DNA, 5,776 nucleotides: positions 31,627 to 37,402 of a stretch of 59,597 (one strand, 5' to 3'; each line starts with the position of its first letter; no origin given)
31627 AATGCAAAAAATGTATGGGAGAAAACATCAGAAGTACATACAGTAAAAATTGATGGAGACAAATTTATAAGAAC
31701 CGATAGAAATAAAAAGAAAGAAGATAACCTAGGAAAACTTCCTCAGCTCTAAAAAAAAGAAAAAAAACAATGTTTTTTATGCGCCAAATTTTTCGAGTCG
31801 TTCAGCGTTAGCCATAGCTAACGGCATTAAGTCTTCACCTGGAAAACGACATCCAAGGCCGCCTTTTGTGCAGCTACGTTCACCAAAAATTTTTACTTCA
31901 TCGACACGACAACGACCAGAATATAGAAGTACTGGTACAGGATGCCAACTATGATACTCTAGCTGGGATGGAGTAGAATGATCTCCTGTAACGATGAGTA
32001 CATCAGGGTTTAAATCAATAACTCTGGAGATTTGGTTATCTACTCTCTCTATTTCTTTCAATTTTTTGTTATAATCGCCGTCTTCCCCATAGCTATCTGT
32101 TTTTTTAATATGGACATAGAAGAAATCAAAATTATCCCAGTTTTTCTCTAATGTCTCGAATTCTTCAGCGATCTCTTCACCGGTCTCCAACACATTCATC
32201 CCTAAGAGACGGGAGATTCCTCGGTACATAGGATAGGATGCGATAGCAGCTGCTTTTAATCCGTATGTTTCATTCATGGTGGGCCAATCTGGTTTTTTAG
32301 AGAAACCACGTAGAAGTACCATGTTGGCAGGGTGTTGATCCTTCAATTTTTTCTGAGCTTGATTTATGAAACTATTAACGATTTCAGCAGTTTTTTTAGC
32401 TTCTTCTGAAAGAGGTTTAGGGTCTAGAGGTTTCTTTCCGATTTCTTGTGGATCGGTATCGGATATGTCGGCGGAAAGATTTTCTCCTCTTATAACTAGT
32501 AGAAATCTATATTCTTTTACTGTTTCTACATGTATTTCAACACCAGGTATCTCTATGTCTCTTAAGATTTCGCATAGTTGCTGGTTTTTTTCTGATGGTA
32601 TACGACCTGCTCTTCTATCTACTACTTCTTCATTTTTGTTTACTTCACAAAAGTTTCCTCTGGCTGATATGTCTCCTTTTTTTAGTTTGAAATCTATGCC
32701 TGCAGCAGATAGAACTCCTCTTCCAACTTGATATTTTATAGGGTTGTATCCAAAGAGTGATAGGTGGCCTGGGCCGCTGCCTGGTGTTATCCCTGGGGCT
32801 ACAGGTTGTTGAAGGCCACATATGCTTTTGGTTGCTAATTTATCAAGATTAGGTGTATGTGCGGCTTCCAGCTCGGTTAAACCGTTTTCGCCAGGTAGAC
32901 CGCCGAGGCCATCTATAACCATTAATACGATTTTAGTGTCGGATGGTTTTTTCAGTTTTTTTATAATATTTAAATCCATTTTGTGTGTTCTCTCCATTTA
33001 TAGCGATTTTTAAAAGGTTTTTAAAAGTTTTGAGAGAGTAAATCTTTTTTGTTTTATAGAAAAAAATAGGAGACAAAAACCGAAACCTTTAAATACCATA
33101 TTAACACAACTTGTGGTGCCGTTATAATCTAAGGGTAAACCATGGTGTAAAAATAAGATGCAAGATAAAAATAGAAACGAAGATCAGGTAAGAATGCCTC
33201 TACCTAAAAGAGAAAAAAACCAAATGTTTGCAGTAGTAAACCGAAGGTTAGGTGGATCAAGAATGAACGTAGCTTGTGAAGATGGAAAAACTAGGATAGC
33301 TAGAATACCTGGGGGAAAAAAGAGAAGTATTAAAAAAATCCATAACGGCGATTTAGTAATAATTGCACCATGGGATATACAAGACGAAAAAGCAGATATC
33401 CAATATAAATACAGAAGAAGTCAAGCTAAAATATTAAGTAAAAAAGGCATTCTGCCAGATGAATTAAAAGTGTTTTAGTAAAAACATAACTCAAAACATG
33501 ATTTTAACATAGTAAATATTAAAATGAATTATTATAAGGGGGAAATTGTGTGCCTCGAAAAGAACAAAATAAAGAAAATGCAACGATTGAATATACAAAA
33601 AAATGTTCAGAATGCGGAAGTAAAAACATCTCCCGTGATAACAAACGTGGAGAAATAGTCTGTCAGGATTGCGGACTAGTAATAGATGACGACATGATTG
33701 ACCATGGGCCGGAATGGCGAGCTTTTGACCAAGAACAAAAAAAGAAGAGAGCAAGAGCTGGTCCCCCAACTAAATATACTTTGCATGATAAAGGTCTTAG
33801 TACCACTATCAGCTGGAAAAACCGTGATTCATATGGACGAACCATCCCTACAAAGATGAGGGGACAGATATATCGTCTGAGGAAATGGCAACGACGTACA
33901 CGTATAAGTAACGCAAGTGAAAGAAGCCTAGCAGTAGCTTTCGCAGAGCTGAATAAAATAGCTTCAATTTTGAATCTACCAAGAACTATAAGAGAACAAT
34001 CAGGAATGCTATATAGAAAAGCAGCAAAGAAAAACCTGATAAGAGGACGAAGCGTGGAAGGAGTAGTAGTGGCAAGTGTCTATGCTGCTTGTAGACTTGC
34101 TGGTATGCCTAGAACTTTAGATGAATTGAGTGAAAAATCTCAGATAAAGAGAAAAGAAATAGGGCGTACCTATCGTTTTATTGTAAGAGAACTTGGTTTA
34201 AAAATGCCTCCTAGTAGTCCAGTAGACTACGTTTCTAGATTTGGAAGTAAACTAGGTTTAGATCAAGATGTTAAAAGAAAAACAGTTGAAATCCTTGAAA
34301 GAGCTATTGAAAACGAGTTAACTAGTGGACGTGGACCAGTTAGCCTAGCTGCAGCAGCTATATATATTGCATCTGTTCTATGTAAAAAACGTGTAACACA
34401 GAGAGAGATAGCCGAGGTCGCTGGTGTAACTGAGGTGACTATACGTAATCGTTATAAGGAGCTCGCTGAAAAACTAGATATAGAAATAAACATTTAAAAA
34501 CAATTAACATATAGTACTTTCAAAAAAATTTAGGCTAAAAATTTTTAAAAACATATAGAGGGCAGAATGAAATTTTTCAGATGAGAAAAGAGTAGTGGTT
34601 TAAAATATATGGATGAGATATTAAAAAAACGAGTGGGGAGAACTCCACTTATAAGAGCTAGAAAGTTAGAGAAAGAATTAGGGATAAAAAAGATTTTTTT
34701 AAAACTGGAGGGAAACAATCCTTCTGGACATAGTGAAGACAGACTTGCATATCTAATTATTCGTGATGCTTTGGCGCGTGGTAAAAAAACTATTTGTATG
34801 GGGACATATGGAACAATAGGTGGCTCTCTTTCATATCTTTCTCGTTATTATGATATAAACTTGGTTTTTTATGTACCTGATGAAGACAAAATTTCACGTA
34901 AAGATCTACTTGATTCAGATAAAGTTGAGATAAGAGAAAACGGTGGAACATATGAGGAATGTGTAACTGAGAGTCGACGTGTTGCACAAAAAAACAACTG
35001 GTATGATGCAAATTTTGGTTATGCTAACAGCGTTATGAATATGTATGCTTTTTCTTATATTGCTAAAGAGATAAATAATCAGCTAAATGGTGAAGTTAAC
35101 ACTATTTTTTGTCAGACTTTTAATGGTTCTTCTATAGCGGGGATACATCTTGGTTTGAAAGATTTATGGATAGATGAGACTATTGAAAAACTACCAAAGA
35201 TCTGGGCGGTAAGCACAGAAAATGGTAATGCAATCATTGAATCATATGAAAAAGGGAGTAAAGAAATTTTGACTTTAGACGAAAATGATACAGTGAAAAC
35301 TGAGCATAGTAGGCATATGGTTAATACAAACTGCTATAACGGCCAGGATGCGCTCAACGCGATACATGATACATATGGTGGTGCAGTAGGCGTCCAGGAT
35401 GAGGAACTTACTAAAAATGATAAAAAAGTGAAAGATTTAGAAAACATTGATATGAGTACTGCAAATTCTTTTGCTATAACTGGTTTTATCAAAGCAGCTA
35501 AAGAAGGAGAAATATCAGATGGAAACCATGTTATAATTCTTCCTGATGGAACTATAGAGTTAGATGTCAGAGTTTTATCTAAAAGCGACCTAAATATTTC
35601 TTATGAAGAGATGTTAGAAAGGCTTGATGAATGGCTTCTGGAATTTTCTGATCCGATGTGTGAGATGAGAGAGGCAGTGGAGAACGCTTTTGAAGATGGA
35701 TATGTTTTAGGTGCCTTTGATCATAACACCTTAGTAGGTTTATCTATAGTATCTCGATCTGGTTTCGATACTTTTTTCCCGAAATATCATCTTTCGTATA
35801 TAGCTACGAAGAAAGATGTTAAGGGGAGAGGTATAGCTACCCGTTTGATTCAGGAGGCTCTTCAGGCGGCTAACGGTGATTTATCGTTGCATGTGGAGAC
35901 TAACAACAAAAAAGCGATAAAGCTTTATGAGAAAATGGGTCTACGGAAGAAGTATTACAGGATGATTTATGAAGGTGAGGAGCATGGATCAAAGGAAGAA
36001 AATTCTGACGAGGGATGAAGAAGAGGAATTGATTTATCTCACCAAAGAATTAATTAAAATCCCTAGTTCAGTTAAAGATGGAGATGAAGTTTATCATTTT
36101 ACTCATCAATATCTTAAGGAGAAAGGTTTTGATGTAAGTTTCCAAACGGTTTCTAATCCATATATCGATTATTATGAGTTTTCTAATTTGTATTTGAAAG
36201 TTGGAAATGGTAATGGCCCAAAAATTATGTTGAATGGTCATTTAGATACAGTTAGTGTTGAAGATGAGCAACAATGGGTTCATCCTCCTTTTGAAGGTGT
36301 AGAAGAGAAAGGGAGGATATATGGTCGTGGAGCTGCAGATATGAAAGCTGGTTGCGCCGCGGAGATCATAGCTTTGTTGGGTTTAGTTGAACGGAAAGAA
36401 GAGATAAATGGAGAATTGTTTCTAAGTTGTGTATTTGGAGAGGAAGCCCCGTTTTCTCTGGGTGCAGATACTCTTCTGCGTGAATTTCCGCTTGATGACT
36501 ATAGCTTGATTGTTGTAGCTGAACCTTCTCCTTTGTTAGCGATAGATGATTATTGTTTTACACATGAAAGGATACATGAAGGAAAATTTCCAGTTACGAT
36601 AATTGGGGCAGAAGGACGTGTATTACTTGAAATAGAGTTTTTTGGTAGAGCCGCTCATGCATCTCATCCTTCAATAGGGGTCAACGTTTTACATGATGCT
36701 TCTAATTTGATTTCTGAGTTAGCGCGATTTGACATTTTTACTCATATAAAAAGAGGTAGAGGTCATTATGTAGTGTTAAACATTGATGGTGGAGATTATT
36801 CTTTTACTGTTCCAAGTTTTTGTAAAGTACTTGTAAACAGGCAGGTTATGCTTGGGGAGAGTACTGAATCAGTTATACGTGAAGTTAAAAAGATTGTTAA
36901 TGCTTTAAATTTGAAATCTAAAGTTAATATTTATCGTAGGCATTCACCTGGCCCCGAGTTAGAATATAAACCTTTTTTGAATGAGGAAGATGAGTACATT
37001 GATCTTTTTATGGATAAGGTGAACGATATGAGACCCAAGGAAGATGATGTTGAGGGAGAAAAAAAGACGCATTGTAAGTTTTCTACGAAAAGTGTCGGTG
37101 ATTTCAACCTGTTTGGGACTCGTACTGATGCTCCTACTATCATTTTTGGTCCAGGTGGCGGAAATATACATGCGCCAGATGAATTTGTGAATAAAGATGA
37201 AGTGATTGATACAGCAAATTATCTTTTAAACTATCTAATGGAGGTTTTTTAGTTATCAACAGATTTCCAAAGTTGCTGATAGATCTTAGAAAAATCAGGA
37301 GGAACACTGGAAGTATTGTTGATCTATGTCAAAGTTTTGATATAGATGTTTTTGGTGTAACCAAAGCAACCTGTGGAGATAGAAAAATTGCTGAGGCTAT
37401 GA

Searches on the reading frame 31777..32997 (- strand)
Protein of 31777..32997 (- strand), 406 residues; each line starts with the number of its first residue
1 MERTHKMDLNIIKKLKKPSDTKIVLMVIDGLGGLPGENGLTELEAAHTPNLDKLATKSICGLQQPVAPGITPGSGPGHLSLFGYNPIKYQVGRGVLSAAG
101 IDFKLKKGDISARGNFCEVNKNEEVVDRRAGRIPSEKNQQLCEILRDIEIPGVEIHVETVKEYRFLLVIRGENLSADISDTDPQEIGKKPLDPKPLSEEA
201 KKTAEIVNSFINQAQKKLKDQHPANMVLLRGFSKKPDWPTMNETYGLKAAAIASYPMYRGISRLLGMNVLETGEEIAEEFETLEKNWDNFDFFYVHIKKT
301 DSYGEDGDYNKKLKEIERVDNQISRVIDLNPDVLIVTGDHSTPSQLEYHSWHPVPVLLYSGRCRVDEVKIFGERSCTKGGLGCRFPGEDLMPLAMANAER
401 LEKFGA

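Call 42: search_protein_families(library=pfam, proteins=[window:31777-32997:-])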
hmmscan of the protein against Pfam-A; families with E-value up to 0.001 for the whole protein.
window:31777-32997:- (406 aa): 2 families
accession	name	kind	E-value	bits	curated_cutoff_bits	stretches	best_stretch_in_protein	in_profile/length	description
PF10143.14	PhosphMutase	-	1e-49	169.1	21.5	1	55-224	1-169/170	2,3-bisphosphoglycerate-independent phosphoglycerate mutase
PF01676.23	Metalloenzyme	-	1.8e-44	152.6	24.3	1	22-394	2-249/252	Metalloenzyme superfamily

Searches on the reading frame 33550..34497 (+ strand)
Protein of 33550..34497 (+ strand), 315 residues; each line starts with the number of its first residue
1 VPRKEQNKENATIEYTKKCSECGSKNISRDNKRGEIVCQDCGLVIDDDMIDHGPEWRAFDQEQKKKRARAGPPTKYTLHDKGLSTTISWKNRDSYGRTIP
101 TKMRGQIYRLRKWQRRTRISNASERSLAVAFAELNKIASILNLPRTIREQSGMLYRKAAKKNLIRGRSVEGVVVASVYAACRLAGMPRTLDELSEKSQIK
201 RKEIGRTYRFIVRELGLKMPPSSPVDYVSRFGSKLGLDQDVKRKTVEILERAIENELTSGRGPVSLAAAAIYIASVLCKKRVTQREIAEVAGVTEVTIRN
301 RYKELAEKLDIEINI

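Call 42: search_protein_families(library=pfam, proteins=[window:33550-34497:+])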
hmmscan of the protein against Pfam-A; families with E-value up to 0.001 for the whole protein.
window:33550-34497:+ (315 aa): 5 families
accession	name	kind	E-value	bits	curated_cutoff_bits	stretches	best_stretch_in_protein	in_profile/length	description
PF00382.24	TFIIB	-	1.2e-44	150.7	23.6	2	218-307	2-91/92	Transcription factor TFIIB repeat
PF08271.17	Zn_Ribbon_TF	-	7.9e-19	67.4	29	1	18-59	2-43/43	TFIIB zinc-binding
PF21886.1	BRF2-like_C_cyclin_rpt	-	0.00057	20.4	27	0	239-307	31-104/138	BRF2-like, C-terminal cyclin repeat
PF04545.22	Sigma70_r4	-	0.00068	19.5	24.1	0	282-308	21-47/50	Sigma-70, region 4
PF07282.18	Cas12f1-like_TNB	-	0.00083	19.9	26.3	0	16-49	28-54/60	Cas12f1-like, TNB domain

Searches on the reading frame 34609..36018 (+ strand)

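Call 42: search_protein_families(library=pfam, proteins=[window:34609-36018:+])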
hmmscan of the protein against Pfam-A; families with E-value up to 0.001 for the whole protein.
window:34609-36018:+ (469 aa): 8 families
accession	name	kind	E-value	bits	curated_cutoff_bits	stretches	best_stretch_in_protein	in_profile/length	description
PF00291.31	PALP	-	1.7e-39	136.3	35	1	8-313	4-295/295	Pyridoxal-phosphate dependent enzyme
PF00583.31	Acetyltransf_1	-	2.8e-14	53.8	20.7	1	343-444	11-115/116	Acetyltransferase (GNAT) family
PF13508.13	Acetyltransf_7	-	1.7e-09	38.4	27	1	364-444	3-81/84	Acetyltransferase (GNAT) domain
PF13673.13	Acetyltransf_10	-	9.9e-09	35.7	23.6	1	352-447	18-109/128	Acetyltransferase (GNAT) domain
PF08445.16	FR47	-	2.2e-07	31.2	22.1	1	395-448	24-80/86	FR47-like protein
PF13527.13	Acetyltransf_9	-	0.00041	20.8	25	0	346-422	21-102/127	Acetyltransferase (GNAT) domain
PF13302.13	Acetyltransf_3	-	0.00055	21.1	25.4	0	358-446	47-138/138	Acetyltransferase (GNAT) domain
PF18014.7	Acetyltransf_18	-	0.0006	20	22.7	0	408-461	61-117/124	Acetyltransferase (GNAT) domain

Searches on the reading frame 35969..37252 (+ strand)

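Call 42: search_protein_families(library=pfam, proteins=[window:35969-37252:+])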
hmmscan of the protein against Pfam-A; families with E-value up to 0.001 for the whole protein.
window:35969-37252:+ (427 aa): 2 families
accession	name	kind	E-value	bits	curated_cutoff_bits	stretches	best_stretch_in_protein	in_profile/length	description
PF01546.33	Peptidase_M20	-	1.5e-24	87.5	24.6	1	87-424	1-205/206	Peptidase family M20/M25/M40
PF07687.19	M20_dimer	-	2e-09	37.8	21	1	215-315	4-104/107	Peptidase dimerisation domain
